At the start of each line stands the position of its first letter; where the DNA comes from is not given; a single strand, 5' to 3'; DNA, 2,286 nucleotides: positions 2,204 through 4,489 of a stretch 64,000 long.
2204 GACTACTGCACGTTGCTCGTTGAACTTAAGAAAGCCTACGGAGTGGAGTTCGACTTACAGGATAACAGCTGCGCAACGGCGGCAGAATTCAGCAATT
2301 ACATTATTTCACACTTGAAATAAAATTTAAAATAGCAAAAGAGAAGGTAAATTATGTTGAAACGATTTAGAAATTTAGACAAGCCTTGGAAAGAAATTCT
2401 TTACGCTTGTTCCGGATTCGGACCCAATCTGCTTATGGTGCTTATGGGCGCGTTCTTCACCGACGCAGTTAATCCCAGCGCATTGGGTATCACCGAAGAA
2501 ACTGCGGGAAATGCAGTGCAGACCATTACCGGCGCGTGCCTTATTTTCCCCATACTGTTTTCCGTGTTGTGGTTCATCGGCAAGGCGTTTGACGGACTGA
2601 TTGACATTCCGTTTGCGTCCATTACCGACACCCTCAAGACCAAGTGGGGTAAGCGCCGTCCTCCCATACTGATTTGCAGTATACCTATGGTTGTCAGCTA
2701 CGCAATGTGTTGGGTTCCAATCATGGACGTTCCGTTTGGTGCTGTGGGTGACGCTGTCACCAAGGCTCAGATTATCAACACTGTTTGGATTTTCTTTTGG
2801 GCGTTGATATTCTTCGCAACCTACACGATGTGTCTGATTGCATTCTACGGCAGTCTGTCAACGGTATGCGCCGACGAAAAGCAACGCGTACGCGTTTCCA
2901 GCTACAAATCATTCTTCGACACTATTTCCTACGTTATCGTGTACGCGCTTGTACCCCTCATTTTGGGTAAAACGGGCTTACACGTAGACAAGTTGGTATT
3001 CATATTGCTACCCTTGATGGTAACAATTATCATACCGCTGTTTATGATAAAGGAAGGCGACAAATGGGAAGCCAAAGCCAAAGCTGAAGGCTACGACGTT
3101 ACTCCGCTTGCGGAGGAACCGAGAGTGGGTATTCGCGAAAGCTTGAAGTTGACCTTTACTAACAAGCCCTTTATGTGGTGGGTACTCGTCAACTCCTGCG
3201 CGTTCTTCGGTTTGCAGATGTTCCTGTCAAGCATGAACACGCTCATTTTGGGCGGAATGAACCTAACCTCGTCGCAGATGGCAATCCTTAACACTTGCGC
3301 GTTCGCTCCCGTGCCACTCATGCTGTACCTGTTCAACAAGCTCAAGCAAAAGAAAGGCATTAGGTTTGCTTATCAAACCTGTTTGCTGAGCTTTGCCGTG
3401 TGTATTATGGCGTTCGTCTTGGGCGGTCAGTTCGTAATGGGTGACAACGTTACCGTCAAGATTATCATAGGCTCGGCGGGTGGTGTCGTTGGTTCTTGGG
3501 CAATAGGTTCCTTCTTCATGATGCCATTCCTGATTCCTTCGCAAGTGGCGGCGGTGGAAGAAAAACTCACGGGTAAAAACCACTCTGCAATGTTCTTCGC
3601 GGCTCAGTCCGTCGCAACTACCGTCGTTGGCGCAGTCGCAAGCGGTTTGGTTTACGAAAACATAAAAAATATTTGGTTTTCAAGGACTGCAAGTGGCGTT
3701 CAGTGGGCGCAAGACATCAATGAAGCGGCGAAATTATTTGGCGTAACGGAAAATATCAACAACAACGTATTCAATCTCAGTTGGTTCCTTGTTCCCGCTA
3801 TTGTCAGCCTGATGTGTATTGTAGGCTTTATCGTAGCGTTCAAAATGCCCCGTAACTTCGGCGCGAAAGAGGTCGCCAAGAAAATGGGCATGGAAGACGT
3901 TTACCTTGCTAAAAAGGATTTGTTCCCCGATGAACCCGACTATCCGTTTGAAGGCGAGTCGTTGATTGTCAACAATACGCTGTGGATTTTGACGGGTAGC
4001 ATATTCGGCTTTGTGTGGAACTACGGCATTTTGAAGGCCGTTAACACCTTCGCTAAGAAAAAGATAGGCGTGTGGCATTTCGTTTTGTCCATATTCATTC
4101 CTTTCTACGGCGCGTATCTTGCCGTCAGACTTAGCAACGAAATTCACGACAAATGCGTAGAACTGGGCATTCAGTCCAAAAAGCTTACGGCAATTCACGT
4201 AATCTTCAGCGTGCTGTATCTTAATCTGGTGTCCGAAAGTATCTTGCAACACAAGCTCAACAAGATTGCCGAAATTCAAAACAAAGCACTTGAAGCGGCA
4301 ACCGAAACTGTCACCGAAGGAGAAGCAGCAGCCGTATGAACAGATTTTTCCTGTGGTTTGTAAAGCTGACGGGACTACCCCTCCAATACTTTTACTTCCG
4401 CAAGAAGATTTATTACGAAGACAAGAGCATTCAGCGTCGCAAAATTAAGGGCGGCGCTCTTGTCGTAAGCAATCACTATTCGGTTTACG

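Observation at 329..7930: Tightly coupled 7-gene lipid operon: two acyl-activating enzymes with carriers, an MFSD2/GPH-like transporter, two PlsC acyltransferases and an LRAT-like enzyme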

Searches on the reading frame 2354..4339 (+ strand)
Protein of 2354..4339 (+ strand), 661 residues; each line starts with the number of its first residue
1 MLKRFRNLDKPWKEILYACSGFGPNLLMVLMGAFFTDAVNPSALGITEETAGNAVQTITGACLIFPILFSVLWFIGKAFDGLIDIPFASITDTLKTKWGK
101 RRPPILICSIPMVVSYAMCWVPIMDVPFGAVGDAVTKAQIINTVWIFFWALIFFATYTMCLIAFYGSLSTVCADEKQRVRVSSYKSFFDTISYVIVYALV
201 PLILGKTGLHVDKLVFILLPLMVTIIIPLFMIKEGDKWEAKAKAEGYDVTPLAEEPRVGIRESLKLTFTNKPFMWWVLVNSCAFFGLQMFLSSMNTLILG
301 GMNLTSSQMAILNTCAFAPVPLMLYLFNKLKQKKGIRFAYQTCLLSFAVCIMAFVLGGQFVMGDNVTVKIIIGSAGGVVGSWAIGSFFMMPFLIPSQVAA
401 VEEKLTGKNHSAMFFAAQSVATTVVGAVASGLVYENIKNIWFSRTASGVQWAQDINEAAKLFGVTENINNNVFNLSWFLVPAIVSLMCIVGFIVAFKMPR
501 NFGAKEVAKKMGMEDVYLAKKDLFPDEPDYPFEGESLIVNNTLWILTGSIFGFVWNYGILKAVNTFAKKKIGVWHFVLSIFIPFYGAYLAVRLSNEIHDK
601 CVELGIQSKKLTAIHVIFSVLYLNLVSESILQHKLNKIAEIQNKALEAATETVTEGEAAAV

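Call 3: search_protein_families(library=pfam, proteins=[window:2354-4339:+], max_evalue=0.01)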
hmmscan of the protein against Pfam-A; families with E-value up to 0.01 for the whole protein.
window:2354-4339:+ (661 aa): 3 families
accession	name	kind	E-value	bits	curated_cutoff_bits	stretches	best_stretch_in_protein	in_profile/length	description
PF13347.12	MFS_2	-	1.4e-30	106.7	27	1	65-447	31-390/427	MFS/sugar transport protein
PF07690.21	MFS_1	-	8.2e-10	38.6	33.4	1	18-428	6-345/347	Major Facilitator Superfamily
PF14018.11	DUF4234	-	0.0017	18.9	25.3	1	543-598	9-69/70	Domain of unknown function (DUF4234)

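Call 5: search_protein_families(library=ncbifam, proteins=[window:2354-4339:+], max_evalue=0.001)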
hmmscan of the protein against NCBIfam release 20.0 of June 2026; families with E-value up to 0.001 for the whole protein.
window:2354-4339:+ (661 aa): 3 families
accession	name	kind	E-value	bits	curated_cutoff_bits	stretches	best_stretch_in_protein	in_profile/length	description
TIGR00792.1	gph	subfamily_domain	2.1e-14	53.1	231.35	1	28-433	19-374/437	glycoside-pentoside-hexuronide (GPH):cation symporter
NF007353.0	PRK09848.1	equivalog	1.8e-05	23.7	528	1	77-335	54-296/457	glucuronide transporter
NF007749.0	PRK10429.1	equivalog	6.1e-05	22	456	1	68-374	43-331/473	melibiose:sodium transporter MelB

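Call 7: find_encoding_contigs(protein=window:2354-4339:+, flank=10000, max_places=6)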
Protein window:2354-4339:+ (661 aa): 1 contig read that carries it; 1 place shown.
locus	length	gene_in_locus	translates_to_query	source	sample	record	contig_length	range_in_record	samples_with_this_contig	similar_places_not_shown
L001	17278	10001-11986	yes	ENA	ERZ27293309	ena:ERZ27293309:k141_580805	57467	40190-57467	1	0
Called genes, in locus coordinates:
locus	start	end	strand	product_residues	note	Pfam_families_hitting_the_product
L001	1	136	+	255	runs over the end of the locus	-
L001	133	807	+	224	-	PF02463:SMC_N (faint), PF13476:AAA_23 (weak), PF00005:ABC_tran, PF13401:AAA_22 (weak), PF13304:AAA_21 (weak)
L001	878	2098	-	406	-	PF09479:Flg_new (weak), PF13306:LRR_5, PF13855:LRR_8 (faint), PF13306:LRR_5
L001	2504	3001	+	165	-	PF01257:2Fe-2S_thioredx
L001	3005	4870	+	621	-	PF01257:2Fe-2S_thioredx (weak), PF01512:Complex1_51K, PF10531:SLBB (weak), PF10589:NADH_4Fe-4S, PF00037:Fer4 (weak), PF12837:Fer4_6 (weak), PF12838:Fer4_7 (weak), PF00037:Fer4, +3 more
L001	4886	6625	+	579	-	PF13510:Fer2_4, PF10588:NADH-G_4Fe-4S_3, PF12838:Fer4_7, PF14697:Fer4_21 (weak), PF00037:Fer4 (weak), PF13484:Fer4_16 (weak), PF02906:Fe_hyd_lg_C, PF02256:Fe_hyd_SSU, +2 more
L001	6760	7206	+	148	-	PF01637:ATPase_2 (weak)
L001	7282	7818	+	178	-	-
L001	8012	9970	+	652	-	PF00501:AMP-binding, PF00550:PP-binding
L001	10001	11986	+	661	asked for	PF07690:MFS_1, PF13347:MFS_2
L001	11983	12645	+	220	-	PF01553:Acyltransferase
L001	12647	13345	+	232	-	PF01553:Acyltransferase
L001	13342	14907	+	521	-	PF00501:AMP-binding, PF23562:AMP-binding_C_3 (weak)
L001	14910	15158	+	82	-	PF00550:PP-binding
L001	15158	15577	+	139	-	PF04970:LRAT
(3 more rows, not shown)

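Call 8: find_homologous_proteins(query=window:2354-4339:+, max_evalue=1e-10)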
Query window:2354-4339:+ (661 aa): 1170 proteins with E <= 1e-10 among 8000 candidates; the best 120 are listed.
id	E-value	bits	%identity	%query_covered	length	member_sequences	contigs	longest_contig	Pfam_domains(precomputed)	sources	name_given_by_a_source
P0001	0.0e+0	1482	99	100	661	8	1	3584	PF13347.13,PF07690.22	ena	-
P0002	0.0e+0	1356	90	100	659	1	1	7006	PF13347.13,PF07690.22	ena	-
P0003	0.0e+0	1319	87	100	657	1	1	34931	PF13347.13,PF07690.22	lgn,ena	-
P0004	0.0e+0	1236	85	99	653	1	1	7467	PF13347.13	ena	-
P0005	0.0e+0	1184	79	100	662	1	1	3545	PF13347.13,PF07690.22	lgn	-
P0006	6.1e-278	942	65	97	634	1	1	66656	PF13347.13,PF07690.22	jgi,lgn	-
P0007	4.9e-277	939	67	97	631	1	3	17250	PF13347.13,PF07690.22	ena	-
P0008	1.0e-274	931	66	97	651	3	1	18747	PF13347.13,PF07690.22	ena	-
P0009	1.1e-273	928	65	97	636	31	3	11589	PF13347.13,PF07690.22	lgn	-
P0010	1.8e-271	921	64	97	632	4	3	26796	PF13347.13,PF07690.22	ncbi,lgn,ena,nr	ncbi:MAG: MFS transporter [Clostridia bacterium]|nr:MFS transporter [Clostridia bacterium]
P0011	2.2e-270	917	63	97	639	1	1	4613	PF13347.13,PF07690.22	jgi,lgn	-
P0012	1.1e-265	901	64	98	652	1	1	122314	PF13347.13,PF07690.22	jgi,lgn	-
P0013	2.3e-264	897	63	97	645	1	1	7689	PF13347.13,PF07690.22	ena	-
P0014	7.6e-261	886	62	98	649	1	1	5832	PF13347.13,PF07690.22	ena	-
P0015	6.3e-260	883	62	98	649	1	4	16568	PF13347.13,PF07690.22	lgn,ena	-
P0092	2.3e-237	808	57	97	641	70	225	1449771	PF13347.13,PF07690.22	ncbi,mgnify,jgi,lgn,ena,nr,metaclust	ncbi:MAG: MFS transporter [Bacillota bacterium]|mgnify:CR=1 FL=1|jgi:Na+/melibiose symporter-like tr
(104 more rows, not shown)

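Call 9: find_encoding_contigs(protein=P0092, flank=10000, max_places=4)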
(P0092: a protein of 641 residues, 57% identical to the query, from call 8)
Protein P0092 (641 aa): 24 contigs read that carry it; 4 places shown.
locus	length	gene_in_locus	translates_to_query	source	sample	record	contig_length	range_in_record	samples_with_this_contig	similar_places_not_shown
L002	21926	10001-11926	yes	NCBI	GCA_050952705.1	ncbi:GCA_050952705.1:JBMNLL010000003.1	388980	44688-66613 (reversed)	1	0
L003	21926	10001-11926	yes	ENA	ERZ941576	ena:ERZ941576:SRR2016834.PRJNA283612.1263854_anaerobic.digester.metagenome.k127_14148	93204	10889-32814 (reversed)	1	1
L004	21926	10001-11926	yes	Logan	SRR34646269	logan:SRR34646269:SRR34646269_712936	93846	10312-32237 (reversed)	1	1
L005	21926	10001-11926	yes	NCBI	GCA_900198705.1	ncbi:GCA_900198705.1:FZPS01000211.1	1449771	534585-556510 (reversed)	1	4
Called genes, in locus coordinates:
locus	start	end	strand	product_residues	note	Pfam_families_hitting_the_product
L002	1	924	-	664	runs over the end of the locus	PF02518:HATPase_c, PF00204:DNA_gyraseB, PF01751:Toprim, PF00986:DNA_gyraseB_C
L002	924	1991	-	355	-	PF02463:SMC_N, PF13175:AAA_15, PF13476:AAA_23, PF13304:AAA_21 (faint)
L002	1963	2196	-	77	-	PF13275:S4_2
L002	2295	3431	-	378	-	PF00712:DNA_pol3_beta, PF02767:DNA_pol3_beta_2, PF02768:DNA_pol3_beta_3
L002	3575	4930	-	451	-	PF11638:DnaA_N (weak), PF00308:Bac_DnaA, PF01695:IstB_IS21 (weak), PF08299:Bac_DnaA_C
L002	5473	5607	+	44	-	PF00468:Ribosomal_L34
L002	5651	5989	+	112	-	PF00825:Ribonuclease_P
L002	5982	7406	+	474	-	PF02096:60KD_IMP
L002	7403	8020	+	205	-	PF14804:Jag_N, PF13083:KH_KhpA-B, PF01424:R3H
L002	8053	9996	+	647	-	PF00501:AMP-binding, PF23562:AMP-binding_C_3 (weak), PF00550:PP-binding (weak)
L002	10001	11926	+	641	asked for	PF07690:MFS_1, PF13347:MFS_2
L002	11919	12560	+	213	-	PF01553:Acyltransferase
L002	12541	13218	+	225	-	PF01553:Acyltransferase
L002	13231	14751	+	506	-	PF00501:AMP-binding, PF23562:AMP-binding_C_3 (weak)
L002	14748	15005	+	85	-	PF00550:PP-binding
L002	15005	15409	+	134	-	PF04970:LRAT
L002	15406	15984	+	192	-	PF01648:ACPS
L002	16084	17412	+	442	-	PF10396:TrmE_N, PF00350:Dynamin_N (faint), PF12631:MnmE_helical, PF00071:Ras (weak), PF01926:MMR_HSR1, PF02421:FeoB_N, PF04548:AIG1 (weak), PF08477:Roc (weak)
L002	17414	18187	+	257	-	PF01026:TatD_DNase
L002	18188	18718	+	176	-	PF01751:Toprim, PF13662:Toprim_4 (weak), PF13331:DUF4093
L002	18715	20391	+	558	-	PF00398:RrnaAD, PF13649:Methyltransf_25 (faint), PF00288:GHMP_kinases_N, PF08544:GHMP_kinases_C (weak)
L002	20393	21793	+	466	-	PF00483:NTP_transferase, PF12804:NTP_transf_3, PF25084:LbH_EIF2B (faint), PF25087:GMPPB_C, PF00132:Hexapep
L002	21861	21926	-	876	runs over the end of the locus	PF01326:PPDK_N, PF00391:PEP-utilizers, PF02896:PEP-utilizers_C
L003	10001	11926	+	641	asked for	PF07690:MFS_1, PF13347:MFS_2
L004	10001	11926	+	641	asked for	PF07690:MFS_1, PF13347:MFS_2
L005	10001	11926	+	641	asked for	PF07690:MFS_1, PF13347:MFS_2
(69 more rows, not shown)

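Call 10: find_related_loci(query=window:2354-4339:+, collection=genome_contigs, flank=10000)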
Query window:2354-4339:+ (661 aa) in genome_contigs; peptide patterns used: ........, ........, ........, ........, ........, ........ (x = any residue, [..] = any of these).
51 stretches matched a pattern; 1 encode a relative of the query (tblastn E <= 1e-3); 1 distinct loci.
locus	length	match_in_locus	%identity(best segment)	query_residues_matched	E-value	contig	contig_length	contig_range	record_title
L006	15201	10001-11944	61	2-655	0e+0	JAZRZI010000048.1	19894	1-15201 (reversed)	MAG: Bacilli bacterium isolate T1900044948_TA20190001.MAGScoT_cleanbin_000043 SGB_3510_k141_1342659, whole genome shotgu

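Call 12: search_solved_structures(query=window:2354-4339:+, max_evalue=0.01)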
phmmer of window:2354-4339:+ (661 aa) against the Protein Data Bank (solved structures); distinct sequences matched with E-value up to 0.01: 0.

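Call 19: find_related_loci(query=A1, collection=metagenome_contigs, flank=10000)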
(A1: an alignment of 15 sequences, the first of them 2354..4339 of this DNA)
Query A1 (661 aa) in metagenome_contigs; peptide patterns used: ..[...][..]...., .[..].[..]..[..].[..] (x = any residue, [..] = any of these).
519 stretches matched a pattern; 117 encode a relative of the query (tblastn E <= 1e-3); the best 80 are kept; 79 distinct loci.
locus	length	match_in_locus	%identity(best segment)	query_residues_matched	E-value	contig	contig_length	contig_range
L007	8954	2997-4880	66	2-645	0e+0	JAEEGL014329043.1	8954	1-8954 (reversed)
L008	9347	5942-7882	62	2-651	0e+0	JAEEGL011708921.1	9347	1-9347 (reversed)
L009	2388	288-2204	59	2-644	0e+0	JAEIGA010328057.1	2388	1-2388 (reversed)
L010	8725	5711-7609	59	2-638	0e+0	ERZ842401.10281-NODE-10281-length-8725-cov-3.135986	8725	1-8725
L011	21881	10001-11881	57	3-643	0e+0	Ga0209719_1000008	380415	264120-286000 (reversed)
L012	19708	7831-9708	57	3-644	0e+0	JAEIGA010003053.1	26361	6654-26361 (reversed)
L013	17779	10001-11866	57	3-643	0e+0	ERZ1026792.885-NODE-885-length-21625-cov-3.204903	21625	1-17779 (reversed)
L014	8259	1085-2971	59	1-643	0e+0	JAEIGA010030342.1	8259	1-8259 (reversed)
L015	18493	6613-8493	57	3-643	0e+0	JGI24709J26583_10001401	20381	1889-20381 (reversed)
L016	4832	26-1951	58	2-653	0e+0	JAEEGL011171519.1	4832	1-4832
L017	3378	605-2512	58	2-647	0e+0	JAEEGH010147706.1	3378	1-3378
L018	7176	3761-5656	58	1-644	0e+0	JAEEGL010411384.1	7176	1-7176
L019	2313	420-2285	58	3-640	0e+0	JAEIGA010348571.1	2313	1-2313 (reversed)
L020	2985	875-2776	57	2-640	0e+0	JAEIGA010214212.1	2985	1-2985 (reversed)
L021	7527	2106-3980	59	1-640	0e+0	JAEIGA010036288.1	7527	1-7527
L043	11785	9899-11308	51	8-505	5e-150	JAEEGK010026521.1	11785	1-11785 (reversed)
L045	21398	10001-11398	48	6-514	5e-150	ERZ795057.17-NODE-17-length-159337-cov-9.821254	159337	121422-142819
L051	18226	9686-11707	42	8-640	8e-142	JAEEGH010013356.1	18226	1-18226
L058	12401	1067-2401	37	10-510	2e-90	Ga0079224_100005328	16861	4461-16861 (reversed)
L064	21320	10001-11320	31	6-510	9e-70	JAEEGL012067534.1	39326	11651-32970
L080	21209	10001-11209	33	3-438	1e-66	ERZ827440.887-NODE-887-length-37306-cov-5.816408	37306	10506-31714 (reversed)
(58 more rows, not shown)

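Call 21: search_solved_structures(query=A1, max_evalue=1, show_alignments=2)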
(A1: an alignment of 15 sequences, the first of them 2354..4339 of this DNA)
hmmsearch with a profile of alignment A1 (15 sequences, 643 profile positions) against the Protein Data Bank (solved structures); distinct sequences matched with E-value up to 1: 0.

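Call 30: search_protein_families(library=pfam, proteins=[L080:7098-8129:+, L080:8129-9049:+, L080:9069-10007:+, L080:10007-11350:+, L080:11377-13017:+, L080:13033-13977:+, L080:14020-14460:+, L043:6578-9877:+, L045:11422-12705:+, L051:9671-11728:+], max_evalue=0.001)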
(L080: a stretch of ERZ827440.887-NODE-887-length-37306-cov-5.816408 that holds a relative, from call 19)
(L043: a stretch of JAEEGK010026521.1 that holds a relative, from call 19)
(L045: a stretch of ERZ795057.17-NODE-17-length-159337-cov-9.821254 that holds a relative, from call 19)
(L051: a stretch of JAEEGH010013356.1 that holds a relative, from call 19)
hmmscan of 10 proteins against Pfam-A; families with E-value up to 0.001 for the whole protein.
L080:7098-8129:+ (344 aa): 2 families
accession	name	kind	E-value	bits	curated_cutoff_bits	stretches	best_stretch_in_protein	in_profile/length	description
PF04970.19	LRAT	-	5.6e-18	65.8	24.3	1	7-115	2-117/120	Lecithin retinol acyltransferase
PF01648.25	ACPS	-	5.9e-10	39.6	25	1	228-288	1-65/111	4'-phosphopantetheinyl transferase superfamily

L080:8129-9049:+ (307 aa): 6 families
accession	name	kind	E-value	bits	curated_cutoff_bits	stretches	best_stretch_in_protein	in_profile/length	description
PF00561.26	Abhydrolase_1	-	1.5e-13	51.4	25.8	1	94-196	4-103/245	alpha/beta hydrolase fold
PF12146.15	Hydrolase_4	-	1.7e-10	41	27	1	91-191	5-106/239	Serine aminopeptidase, S33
PF00326.27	Peptidase_S9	-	1.1e-05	25.4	22.6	1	107-275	3-175/213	Prolyl oligopeptidase family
PF02129.25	Peptidase_S15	-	1.4e-05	25.4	23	1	63-201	46-135/262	X-Pro dipeptidyl-peptidase (S15 family)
PF12697.13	Abhydrolase_6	-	3.1e-05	25.2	26.3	1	94-220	2-121/217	Alpha/beta hydrolase family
PF03959.19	FSH1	-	0.00043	20.5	21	1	165-284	106-200/211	Serine hydrolase (FSH1)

L080:9069-10007:+ (313 aa): 1 family
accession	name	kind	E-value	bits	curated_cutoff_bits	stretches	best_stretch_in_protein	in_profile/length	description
PF02645.21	DegV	-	2.4e-50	171.9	27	1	3-287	1-277/280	Uncharacterised protein, DegV family COG1307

L080:10007-11350:+ (448 aa): 2 families
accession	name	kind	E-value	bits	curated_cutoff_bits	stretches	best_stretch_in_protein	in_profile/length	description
PF13347.12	MFS_2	-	5.3e-28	98.2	27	1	13-429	2-412/427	MFS/sugar transport protein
PF07690.21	MFS_1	-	3.6e-12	46.3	33.4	1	73-380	46-339/347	Major Facilitator Superfamily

L080:11377-13017:+ (547 aa): 3 families
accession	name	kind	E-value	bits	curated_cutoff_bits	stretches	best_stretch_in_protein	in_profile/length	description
PF13684.11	FakA-like_C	-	3.8e-47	160.9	23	1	330-546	1-215/216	Fatty acid kinase subunit A-like, C-terminal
PF02734.22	Dak2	-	2e-34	119.5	27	1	36-198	1-173/174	DAK2 domain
PF21645.3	FakA-like_M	-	4.6e-22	78.1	24.9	1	236-314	3-77/80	Fatty acid kinase subunit A-like, middle domain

L080:13033-13977:+ (315 aa): 4 families
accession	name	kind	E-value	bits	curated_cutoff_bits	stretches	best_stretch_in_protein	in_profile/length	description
PF12146.15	Hydrolase_4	-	3.6e-16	59.6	27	2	96-199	5-108/239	Serine aminopeptidase, S33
PF00561.26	Abhydrolase_1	-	6.4e-10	39.5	25.8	1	97-199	2-101/245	alpha/beta hydrolase fold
PF00326.27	Peptidase_S9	-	1e-05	25.6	22.6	1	122-313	14-208/213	Prolyl oligopeptidase family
PF12697.13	Abhydrolase_6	-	0.00087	20.5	26.3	0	119-201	24-90/217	Alpha/beta hydrolase family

L080:14020-14460:+ (147 aa): 5 families
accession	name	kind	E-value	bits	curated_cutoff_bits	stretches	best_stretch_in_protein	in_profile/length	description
PF13240.11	Zn_Ribbon_1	-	1.5e-09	37.7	25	1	2-23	1-22/23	zinc-ribbon domain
PF13248.11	Zn_ribbon_3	-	8.9e-07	28.6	27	1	2-22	4-24/26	zinc-ribbon domain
PF12773.13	DZR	-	7.5e-06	26.5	27.3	1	3-25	1-23/45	Double zinc ribbon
PF13828.11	DUF4190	-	0.00021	21.4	35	0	56-124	6-61/62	Domain of unknown function (DUF4190)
PF24463.1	DUF7577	-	0.00031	20.7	28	1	2-23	4-25/27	Domain of unknown function (DUF7577)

L043:6578-9877:+ (1100 aa): 3 families
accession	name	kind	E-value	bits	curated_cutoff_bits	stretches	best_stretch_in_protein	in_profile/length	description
PF00501.34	AMP-binding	-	2.4e-31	109.4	29.9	1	52-395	17-360/384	AMP-binding enzyme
PF01553.26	Acyltransferase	-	1.7e-27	96.3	23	2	696-818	6-131/132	Acyltransferase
PF00550.31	PP-binding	-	8.2e-07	29.6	20.8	1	569-616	3-51/67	Phosphopantetheine attachment site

L045:11422-12705:+ (428 aa): 1 family
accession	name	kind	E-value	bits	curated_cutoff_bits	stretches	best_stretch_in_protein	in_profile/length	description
PF01553.26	Acyltransferase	-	2e-50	170.4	23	2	253-371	13-130/132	Acyltransferase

L051:9671-11728:+ (686 aa): 2 families
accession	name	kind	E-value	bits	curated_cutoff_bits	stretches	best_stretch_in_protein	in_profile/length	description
PF13347.12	MFS_2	-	3e-23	82.5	27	1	53-462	26-422/427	MFS/sugar transport protein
PF07690.21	MFS_1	-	3e-06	26.9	33.4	1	72-409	44-346/347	Major Facilitator Superfamily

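Call 31: predict_structure(alignment_id=A1)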
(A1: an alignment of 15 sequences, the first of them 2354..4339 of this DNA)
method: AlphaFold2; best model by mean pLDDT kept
length: 661 residues; sequences in the alignment: 15
mean_pLDDT: 78.2   pTM: 0.76
mean pLDDT of the five models: 78.2, 74.7, 73.5, 72.2, 69.4
residues with pLDDT >= 90: 52; 70-90: 489; 50-70: 99; < 50: 21
segments of 3 or more residues with pLDDT < 50: 1-3, 249-255, 652-661
pLDDT, mean of each block of 10 residues (from residue 1): 58 81 87 85 80 79 65 82 71 61 79 89 69 74 85 83 68 67 75 85 86 90 82 70 61 52 73 88 89 88 87 84 77 80 88 88 89 88 79 75 73 75 87 89 88 86 83 90 91 84 76 78 66 68 70 79 74 75 78 85 81 76 78 85 67 41 38
secondary structure, 60 per line:
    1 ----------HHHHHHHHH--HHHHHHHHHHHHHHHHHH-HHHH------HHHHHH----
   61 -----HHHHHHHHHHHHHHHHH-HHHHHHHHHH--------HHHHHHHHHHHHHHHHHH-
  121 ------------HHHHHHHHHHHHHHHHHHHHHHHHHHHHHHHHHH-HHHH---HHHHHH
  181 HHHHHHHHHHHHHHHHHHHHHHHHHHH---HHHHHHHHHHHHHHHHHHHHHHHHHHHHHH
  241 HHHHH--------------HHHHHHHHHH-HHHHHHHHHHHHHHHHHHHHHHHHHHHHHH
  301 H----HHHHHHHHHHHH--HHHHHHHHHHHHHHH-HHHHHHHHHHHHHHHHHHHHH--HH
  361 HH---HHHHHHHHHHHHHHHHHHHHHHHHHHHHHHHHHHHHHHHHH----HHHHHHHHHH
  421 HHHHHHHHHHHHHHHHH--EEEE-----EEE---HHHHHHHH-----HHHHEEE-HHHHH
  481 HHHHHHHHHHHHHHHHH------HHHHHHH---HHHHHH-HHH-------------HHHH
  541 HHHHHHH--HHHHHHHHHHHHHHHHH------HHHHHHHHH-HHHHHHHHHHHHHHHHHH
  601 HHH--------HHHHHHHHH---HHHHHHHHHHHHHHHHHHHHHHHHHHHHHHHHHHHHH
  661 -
elements in order: H11-19 H22-39 H41-44 H51-56 H66-82 H84-93 H102-119 H133-166 H168-171 H175-207 H211-245 H260-269 H271-301 H306-317 H320-334 H336-356 H359-362 H366-406 H411-437 E440-443 E449-451 H455-462 H468-471 E472-474 H476-497 H504-510 H514-519 H537-547 H550-566 H573-581 H583-603 H612-620 H624-660
